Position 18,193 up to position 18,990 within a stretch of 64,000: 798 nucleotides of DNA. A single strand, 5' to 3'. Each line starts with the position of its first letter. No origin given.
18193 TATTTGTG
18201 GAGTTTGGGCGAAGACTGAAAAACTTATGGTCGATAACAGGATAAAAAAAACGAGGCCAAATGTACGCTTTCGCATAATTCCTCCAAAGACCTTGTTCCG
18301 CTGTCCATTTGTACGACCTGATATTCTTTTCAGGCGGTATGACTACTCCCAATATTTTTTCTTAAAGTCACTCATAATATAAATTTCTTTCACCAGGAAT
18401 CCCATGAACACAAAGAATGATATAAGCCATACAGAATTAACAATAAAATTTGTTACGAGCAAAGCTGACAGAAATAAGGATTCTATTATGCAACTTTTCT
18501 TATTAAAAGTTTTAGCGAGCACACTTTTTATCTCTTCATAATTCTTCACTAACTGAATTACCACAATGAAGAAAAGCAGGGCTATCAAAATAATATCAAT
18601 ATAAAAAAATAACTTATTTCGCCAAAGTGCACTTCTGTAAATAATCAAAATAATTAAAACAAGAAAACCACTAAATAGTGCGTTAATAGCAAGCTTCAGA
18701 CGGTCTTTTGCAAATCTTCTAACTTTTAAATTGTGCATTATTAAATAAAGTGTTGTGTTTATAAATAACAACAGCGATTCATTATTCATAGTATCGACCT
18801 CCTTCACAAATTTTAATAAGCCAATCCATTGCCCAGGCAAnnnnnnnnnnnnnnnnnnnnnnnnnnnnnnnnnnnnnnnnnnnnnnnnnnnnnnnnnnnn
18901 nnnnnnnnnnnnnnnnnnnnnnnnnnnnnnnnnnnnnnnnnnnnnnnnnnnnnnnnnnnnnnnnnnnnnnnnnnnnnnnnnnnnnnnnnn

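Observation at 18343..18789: AT-rich islands encoding small multi-TM proteins embedded in each GC-rich cassette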

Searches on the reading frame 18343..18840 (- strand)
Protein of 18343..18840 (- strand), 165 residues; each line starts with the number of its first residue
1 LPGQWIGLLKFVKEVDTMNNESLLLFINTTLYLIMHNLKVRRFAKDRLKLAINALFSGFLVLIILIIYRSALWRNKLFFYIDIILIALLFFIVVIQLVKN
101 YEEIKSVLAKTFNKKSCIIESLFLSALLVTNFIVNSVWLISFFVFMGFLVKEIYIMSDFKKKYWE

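Call 5: search_protein_families(library=pfam, proteins=[window:18343-18840:-], max_evalue=0.01)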
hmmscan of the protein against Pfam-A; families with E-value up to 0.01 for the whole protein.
window:18343-18840:- (165 aa): 0 families

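Call 10: search_protein_families(library=padloc, proteins=[window:18343-18840:-], max_evalue=0.01)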
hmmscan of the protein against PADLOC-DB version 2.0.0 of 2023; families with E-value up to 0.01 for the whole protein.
window:18343-18840:- (165 aa): 0 families

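Call 11: search_protein_families(library=ncbifam, proteins=[window:18343-18840:-], max_evalue=0.01)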
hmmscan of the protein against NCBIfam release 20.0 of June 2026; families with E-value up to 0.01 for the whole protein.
window:18343-18840:- (165 aa): 1 family
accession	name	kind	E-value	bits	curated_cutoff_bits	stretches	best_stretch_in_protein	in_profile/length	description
NF009027.0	PRK12363.1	equivalog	0.0053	15.4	572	1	25-122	80-167/703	phosphoglycerol transferase I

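Call 16: find_encoding_contigs(protein=window:18343-18789:-, flank=10000, max_places=6)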
Protein window:18343-18789:- (148 aa): 4 contigs read that carry it; 3 places shown.
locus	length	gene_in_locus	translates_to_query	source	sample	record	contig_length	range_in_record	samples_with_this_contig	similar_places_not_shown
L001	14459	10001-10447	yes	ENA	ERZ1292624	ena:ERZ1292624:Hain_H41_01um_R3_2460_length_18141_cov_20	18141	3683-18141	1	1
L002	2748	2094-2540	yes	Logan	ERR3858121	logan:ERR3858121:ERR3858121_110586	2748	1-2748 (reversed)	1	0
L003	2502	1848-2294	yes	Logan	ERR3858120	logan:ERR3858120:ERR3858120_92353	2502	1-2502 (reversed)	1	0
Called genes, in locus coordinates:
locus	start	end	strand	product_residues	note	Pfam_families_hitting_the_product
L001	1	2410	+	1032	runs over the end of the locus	PF01841:Transglut_core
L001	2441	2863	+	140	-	-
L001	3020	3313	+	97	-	-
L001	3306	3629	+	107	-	-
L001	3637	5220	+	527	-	PF13249:SQHop_cyclase_N (faint), PF00432:Prenyltrans, PF07678:TED_complement (weak), PF13243:SQHop_cyclase_C, PF07705:CARDB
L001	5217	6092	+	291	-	PF14311:DUF4379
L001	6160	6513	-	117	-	PF12844:HTH_19, PF13560:HTH_31 (weak), PF01381:HTH_3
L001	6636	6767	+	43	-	-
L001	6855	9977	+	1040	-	PF01841:Transglut_core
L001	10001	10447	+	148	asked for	-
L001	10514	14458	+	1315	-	?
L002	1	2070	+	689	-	?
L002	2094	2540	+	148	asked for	-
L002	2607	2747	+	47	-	?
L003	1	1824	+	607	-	?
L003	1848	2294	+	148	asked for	-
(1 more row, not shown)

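Call 32: search_protein_families(library=pfam, alignment_id=A3, max_evalue=0.01)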
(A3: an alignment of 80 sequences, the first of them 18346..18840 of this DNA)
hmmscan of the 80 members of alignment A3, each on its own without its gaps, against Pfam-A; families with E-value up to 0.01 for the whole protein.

A. member 1, window:18346-18840:- (165 aa): 0 families

B. families by the number of members that match (of 80 scanned): 47 families (the first 25 are shown)
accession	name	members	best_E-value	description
PF07676.18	PD40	6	5.9e-25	WD40-like Beta Propeller Repeat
PF00930.27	DPPIV_N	4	5.4e-07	Dipeptidyl peptidase IV (DPP IV) N-terminal region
PF25174.1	Beta-prop_THOC3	4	1.5e-06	THOC3 beta-propeller domain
PF01436.27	NHL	4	3e-06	NHL repeat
PF06739.17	SBBP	3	5.3e-07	Beta-propeller repeat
PF00079.25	Serpin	3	2.3e-06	Serpin (serine protease inhibitor)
PF08450.18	SGL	3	5.1e-05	SMP-30/Gluconolactonase/LRE-like region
PF08662.17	eIF2A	3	0.00064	Eukaryotic translation initiation factor eIF2A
PF14415.11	DUF4424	2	5e-06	Domain of unknown function (DUF4424)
PF17170.10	DUF5128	2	4.5e-05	6-bladed beta-propeller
PF09000.15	Cytotoxic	2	0.00031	Cytotoxic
PF12796.13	Ank_2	1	1.4e-36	Ankyrin repeats (3 copies)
PF14870.12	PSII_BNR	1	5.1e-35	Photosynthesis system II assembly factor YCF48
PF00023.36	Ank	1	1e-32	Ankyrin repeat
PF13683.12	rve_3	1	3.3e-31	Integrase core domain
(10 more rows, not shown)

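Call 34: find_homologous_proteins(query=window:18343-18789:-, max_evalue=0.001)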
Query window:18343-18789:- (148 aa): 1 proteins with E <= 0.001 among 167 candidates.
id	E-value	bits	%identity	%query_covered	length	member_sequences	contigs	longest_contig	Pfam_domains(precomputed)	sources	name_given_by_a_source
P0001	5.3e-82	291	100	100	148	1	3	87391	-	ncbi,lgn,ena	ncbi:MAG: hypothetical protein AABZ10_01345 [Nitrospirota bacterium]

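Call 48: search_protein_representatives(protein=window:18343-18789:-)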
Query: 148 residues. Proteins with E-value up to 0.001 (for the whole library): 7; up to 1e-10: 4; up to 1e-30: 1. The best 7 are listed.
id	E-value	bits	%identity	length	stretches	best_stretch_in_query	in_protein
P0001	1.7e-82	291.1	100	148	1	1-148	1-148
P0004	2.5e-24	102.6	41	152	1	3-145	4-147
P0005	5.6e-22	95.0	39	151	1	1-143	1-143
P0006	1.8e-18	83.7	37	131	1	21-141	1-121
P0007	2.1e-08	51.1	36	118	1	46-146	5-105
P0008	5.3e-06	43.3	28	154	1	4-139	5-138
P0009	2.0e-05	41.4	39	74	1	74-145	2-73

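Call 49: find_encoding_contigs(protein=P0004, flank=6000, max_places=3)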
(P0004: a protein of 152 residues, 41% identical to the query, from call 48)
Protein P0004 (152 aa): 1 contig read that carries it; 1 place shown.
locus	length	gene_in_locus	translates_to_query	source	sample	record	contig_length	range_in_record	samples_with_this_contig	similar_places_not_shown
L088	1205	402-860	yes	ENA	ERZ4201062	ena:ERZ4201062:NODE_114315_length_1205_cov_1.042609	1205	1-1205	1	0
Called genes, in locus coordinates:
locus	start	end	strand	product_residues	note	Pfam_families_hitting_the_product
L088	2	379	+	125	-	?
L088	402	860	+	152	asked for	-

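Call 50: find_encoding_contigs(protein=P0005, flank=6000, max_places=3)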
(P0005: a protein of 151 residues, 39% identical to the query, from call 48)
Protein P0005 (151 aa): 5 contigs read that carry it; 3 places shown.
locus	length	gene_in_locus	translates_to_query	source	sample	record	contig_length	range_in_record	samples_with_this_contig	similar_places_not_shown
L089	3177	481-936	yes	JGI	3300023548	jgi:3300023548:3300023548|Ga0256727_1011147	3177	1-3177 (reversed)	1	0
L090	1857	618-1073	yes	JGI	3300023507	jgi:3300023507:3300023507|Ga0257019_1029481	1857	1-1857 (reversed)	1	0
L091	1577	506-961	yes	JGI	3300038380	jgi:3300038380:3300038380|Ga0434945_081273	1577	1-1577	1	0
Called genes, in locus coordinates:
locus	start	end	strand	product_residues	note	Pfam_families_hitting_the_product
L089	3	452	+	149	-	?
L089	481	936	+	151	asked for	-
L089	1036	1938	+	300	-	-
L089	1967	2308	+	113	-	-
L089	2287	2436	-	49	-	-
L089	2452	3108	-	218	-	PF13276:HTH_21 (weak), PF00665:rve, PF13683:rve_3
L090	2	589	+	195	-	?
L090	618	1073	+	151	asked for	-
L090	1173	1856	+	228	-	?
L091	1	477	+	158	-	?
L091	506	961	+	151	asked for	-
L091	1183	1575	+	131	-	?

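Call 74: search_solved_structures(query=A4, max_evalue=1)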
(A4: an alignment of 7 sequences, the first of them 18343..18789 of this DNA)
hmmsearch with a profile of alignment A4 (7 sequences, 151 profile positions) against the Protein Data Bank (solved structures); distinct sequences matched with E-value up to 1: 1.
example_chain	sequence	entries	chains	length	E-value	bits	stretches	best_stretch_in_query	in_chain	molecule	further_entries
8dq3_A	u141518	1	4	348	0.4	14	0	91-138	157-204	Ribonucleoside-diphosphate reductase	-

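Call 115: search_protein_families(library=phrogs, proteins=[window:18343-18789:-], max_evalue=0.01)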
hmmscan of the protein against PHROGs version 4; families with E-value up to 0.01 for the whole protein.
window:18343-18789:- (148 aa): 0 families
